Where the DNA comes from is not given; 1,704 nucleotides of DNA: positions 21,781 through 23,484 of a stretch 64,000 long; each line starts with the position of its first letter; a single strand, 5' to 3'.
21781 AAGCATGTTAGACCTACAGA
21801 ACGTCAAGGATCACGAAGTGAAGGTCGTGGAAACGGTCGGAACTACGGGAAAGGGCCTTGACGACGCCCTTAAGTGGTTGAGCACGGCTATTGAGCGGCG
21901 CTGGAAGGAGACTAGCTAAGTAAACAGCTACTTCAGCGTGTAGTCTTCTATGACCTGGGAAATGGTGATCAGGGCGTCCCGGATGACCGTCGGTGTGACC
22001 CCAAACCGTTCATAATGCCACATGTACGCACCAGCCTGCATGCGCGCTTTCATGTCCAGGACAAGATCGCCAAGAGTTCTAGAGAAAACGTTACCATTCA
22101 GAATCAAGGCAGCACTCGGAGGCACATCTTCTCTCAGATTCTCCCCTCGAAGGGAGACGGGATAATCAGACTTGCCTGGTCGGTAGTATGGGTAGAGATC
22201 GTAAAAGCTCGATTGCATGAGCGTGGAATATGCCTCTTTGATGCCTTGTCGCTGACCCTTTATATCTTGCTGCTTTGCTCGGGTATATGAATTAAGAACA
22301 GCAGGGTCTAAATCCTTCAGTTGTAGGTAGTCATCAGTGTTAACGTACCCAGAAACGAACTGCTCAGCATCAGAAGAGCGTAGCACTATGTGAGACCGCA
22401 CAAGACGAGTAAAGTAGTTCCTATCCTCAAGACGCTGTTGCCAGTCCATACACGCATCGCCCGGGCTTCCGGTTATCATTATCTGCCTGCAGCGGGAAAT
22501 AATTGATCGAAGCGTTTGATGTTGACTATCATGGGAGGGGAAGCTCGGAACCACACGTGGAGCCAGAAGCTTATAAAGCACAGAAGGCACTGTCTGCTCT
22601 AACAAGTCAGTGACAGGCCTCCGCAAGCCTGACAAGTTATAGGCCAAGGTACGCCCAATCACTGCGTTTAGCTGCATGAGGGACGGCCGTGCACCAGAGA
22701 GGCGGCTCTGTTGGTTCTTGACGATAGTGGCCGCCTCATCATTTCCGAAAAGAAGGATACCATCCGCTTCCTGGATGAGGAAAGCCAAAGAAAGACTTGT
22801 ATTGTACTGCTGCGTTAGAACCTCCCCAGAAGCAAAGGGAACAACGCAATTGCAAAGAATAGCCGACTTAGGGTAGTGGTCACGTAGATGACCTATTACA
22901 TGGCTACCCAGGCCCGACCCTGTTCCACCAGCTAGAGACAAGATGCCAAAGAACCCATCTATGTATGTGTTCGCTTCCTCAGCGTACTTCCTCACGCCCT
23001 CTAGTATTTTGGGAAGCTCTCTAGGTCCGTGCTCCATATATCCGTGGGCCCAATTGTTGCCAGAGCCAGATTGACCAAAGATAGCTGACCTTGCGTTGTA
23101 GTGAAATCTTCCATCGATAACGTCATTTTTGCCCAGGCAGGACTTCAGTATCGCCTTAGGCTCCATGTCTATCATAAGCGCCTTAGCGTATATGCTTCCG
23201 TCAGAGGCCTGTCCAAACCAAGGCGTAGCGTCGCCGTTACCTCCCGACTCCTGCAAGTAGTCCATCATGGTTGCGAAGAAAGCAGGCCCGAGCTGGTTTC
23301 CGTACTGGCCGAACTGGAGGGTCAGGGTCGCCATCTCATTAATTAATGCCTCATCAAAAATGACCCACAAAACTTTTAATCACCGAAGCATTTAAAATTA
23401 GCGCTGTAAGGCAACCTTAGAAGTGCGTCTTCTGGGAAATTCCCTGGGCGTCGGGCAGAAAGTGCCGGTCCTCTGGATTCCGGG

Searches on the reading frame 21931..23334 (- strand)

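Call 85: search_protein_families(library=pfam, proteins=[window:21931-23334:-], max_evalue=0.1)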
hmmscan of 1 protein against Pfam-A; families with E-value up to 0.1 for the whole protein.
window:21931-23334:- (468 aa): 2 families
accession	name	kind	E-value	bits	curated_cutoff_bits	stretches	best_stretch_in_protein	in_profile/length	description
PF00091.31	Tubulin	-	7.9e-36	124.5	33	1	4-205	3-189/190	Tubulin/FtsZ family, GTPase domain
PF13809.12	Tubulin_2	-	0.022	14.5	27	1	131-159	167-195/356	Tubulin like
